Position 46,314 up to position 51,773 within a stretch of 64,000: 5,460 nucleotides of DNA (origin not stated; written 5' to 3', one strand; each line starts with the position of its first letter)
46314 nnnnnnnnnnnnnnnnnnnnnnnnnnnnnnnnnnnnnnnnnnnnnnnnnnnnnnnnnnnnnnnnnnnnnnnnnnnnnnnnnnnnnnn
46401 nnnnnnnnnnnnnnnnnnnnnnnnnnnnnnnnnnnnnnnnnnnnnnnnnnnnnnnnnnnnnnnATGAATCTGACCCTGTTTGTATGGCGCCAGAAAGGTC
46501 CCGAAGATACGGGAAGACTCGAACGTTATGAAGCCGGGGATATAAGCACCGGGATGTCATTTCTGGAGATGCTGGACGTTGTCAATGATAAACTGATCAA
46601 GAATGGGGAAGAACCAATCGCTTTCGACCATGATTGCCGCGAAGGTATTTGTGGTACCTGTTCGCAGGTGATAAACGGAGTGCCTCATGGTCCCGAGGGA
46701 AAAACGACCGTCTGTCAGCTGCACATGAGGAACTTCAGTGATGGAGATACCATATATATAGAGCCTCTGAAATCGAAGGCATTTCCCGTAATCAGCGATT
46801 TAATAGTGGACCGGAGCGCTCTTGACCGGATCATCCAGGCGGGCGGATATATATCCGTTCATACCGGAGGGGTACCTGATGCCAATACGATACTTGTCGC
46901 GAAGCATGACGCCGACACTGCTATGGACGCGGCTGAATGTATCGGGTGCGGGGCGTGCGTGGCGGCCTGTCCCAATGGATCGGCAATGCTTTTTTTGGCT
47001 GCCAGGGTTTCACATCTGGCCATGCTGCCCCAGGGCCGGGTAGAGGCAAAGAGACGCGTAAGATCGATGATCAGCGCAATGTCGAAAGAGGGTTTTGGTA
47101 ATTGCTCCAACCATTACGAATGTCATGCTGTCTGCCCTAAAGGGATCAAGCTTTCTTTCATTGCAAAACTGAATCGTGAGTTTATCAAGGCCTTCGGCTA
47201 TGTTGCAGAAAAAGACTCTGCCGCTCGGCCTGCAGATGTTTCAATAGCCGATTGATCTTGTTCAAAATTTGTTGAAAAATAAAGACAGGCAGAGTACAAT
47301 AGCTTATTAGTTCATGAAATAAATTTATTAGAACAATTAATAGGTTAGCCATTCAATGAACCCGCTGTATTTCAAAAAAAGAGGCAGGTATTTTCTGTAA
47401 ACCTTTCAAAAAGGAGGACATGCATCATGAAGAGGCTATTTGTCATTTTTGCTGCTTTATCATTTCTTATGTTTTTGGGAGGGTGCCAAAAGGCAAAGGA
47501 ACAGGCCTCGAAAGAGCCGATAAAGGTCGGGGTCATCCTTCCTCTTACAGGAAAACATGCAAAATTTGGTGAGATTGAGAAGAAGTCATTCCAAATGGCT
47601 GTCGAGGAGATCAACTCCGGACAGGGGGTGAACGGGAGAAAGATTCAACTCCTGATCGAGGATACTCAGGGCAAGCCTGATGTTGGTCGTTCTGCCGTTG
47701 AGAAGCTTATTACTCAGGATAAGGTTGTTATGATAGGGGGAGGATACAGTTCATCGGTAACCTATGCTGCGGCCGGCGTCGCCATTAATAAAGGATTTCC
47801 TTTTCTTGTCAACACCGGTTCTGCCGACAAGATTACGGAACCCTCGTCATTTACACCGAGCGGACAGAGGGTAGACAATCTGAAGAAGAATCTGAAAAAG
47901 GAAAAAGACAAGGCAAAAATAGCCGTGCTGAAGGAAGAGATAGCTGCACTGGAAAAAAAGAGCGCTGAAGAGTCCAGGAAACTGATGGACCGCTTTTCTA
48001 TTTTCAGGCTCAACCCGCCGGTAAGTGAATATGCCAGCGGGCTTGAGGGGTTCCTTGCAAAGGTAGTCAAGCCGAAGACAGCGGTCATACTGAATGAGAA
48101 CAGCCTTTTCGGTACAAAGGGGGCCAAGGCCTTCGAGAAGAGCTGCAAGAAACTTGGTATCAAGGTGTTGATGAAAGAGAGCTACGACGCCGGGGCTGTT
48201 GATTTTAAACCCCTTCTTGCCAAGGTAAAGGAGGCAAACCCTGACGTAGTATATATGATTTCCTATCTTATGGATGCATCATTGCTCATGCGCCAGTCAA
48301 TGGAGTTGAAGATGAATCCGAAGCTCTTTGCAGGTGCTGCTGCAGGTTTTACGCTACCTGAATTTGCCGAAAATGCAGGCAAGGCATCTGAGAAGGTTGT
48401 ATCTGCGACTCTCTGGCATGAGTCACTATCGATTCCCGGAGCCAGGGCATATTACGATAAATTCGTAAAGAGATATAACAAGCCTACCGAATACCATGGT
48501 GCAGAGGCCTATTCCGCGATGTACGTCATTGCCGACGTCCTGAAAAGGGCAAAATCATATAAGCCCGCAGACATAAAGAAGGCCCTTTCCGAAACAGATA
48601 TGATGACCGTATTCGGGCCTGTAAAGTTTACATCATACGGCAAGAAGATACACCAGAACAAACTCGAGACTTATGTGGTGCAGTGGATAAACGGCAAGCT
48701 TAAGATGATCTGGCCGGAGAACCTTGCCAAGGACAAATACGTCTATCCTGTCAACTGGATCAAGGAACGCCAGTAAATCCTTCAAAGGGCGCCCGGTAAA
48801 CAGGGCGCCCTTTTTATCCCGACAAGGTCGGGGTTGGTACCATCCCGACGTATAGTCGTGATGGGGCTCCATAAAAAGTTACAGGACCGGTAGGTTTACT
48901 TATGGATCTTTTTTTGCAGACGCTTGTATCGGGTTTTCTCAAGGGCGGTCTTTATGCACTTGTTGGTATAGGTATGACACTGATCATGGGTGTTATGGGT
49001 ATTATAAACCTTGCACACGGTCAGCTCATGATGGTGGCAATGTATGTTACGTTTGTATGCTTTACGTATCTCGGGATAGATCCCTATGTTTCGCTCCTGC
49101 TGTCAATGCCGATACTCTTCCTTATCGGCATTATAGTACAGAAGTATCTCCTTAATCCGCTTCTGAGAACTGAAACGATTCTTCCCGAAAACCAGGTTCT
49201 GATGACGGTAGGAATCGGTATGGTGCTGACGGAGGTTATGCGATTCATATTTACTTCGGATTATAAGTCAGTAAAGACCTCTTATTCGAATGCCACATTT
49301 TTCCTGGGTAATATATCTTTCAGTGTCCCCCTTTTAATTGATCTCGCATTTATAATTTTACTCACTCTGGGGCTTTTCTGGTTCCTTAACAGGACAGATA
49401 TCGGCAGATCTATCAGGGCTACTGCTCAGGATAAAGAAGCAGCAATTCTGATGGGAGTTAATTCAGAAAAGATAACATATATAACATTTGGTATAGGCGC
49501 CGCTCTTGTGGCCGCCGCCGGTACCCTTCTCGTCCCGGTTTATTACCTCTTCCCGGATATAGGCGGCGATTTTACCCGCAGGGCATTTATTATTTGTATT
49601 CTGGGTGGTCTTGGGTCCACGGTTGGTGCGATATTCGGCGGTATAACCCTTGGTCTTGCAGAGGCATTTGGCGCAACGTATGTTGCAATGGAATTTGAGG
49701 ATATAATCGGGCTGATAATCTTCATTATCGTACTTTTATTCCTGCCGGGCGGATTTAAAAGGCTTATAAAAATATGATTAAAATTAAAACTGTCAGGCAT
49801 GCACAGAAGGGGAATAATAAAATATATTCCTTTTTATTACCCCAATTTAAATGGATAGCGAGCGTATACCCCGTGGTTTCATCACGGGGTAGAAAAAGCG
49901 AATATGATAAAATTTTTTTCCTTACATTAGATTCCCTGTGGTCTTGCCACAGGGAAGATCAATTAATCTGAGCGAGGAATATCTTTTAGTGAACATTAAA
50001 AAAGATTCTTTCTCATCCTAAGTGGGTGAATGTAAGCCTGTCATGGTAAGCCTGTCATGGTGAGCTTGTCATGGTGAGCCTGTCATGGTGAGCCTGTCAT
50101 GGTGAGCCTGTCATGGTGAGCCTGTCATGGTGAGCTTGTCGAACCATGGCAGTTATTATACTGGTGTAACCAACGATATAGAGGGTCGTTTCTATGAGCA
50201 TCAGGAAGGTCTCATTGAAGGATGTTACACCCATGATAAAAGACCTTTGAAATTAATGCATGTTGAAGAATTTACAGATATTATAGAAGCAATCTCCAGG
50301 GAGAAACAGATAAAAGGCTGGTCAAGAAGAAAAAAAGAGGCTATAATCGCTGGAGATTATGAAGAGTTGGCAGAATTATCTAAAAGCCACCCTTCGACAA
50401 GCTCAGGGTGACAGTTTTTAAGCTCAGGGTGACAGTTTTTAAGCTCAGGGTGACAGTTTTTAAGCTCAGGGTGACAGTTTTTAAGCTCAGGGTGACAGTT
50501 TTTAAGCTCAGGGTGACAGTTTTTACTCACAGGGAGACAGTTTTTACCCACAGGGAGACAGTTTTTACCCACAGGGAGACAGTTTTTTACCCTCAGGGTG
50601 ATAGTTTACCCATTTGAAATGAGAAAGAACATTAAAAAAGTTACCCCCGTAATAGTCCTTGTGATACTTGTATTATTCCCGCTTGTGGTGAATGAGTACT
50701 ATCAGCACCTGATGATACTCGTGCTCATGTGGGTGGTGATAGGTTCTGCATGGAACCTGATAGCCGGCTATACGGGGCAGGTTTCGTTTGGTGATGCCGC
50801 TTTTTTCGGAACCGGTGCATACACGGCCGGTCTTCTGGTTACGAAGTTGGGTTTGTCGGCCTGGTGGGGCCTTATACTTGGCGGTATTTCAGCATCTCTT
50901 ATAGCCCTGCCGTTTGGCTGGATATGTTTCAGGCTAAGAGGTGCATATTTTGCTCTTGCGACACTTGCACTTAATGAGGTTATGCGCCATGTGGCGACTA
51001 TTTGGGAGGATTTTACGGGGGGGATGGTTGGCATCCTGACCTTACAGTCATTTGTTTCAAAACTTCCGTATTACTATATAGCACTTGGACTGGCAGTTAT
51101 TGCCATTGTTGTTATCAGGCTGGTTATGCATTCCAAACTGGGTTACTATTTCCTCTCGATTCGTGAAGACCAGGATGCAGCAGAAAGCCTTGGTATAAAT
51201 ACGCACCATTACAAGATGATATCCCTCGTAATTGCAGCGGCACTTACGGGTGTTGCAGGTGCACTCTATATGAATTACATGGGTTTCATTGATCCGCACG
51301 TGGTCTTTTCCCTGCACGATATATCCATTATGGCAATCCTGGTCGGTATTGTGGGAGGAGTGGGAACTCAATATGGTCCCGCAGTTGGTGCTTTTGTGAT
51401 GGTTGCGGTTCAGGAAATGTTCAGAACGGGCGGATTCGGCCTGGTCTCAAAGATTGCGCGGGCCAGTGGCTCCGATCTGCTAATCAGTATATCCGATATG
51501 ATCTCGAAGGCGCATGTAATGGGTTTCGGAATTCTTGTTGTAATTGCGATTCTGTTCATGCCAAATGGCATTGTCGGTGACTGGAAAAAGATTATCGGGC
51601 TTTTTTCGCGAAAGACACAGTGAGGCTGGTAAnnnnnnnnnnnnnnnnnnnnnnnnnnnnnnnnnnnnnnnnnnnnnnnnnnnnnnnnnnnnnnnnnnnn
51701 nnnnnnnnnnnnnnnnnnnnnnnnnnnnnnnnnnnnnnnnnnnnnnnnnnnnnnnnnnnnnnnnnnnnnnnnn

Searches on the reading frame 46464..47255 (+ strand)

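Call 51: search_protein_families(library=pfam, proteins=[window:46464-47255:+], max_evalue=0.00001)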
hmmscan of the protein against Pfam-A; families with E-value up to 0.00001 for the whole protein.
window:46464-47255:+ (263 aa): 5 families
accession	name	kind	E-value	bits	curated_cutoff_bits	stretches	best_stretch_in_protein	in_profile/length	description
PF13085.11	Fer2_3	-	1.7e-23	83.1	27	1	5-120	2-105/107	2Fe-2S iron-sulfur cluster binding domain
PF12838.12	Fer4_7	-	6.3e-10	39.8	27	1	159-228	2-52/52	4Fe-4S dicluster domain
PF13183.11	Fer4_8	-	4.3e-09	37.2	27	1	156-228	2-68/68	4Fe-4S dicluster domain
PF13187.11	Fer4_9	-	3.4e-07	30.6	27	0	152-172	34-50/52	4Fe-4S dicluster domain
PF13237.11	Fer4_10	-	3.6e-07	30.5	25.5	1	155-225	5-53/53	4Fe-4S dicluster domain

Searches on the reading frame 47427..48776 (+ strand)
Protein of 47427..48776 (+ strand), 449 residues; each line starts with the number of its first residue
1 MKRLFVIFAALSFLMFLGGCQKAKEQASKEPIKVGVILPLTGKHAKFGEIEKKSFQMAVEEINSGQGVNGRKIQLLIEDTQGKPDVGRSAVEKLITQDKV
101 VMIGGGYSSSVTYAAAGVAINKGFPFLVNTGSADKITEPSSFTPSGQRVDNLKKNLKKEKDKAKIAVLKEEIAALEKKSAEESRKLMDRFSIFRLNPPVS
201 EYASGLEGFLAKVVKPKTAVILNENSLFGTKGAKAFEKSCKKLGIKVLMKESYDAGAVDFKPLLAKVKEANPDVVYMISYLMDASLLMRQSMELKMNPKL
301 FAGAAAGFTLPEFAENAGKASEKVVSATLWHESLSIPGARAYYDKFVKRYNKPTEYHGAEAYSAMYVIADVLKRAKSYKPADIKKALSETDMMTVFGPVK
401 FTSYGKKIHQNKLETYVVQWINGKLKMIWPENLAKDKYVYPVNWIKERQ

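Call 51: search_protein_families(library=pfam, proteins=[window:47427-48776:+], max_evalue=0.00001)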
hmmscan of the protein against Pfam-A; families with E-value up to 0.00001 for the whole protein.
window:47427-48776:+ (449 aa): 3 families
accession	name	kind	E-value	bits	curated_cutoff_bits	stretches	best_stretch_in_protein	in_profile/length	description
PF13458.12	Peripla_BP_6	-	8.5e-65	220.1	31.7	2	192-423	111-342/343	Periplasmic binding protein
PF13433.12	Peripla_BP_5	-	1.7e-24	87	27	2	32-110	1-79/363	Periplasmic binding protein domain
PF01094.35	ANF_receptor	-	2.3e-19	70.1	25.4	1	52-406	3-339/353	Receptor family ligand binding region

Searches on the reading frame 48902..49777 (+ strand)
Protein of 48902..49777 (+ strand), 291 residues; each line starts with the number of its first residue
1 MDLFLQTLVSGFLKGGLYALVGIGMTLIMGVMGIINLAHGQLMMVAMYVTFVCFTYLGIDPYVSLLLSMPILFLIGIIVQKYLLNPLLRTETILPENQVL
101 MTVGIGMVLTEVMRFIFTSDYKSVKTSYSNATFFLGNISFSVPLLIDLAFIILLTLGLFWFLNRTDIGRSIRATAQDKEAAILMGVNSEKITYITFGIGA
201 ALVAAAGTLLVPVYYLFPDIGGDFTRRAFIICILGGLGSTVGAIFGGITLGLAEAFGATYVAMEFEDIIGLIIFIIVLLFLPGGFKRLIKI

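Call 51: search_protein_families(library=pfam, proteins=[window:48902-49777:+], max_evalue=0.00001)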
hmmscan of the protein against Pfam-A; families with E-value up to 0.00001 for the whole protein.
window:48902-49777:+ (291 aa): 1 family
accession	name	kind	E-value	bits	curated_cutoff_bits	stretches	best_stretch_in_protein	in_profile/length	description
PF02653.21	BPD_transp_2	-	3.9e-39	134.9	26.8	1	9-278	3-269/269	Branched-chain amino acid transport system / permease component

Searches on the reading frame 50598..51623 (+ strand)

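Call 51: search_protein_families(library=pfam, proteins=[window:50598-51623:+], max_evalue=0.00001)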
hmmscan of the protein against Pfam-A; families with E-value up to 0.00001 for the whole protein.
window:50598-51623:+ (341 aa): 1 family
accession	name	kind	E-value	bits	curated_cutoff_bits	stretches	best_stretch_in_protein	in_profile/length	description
PF02653.21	BPD_transp_2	-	4e-36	125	26.8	1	38-277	5-248/269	Branched-chain amino acid transport system / permease component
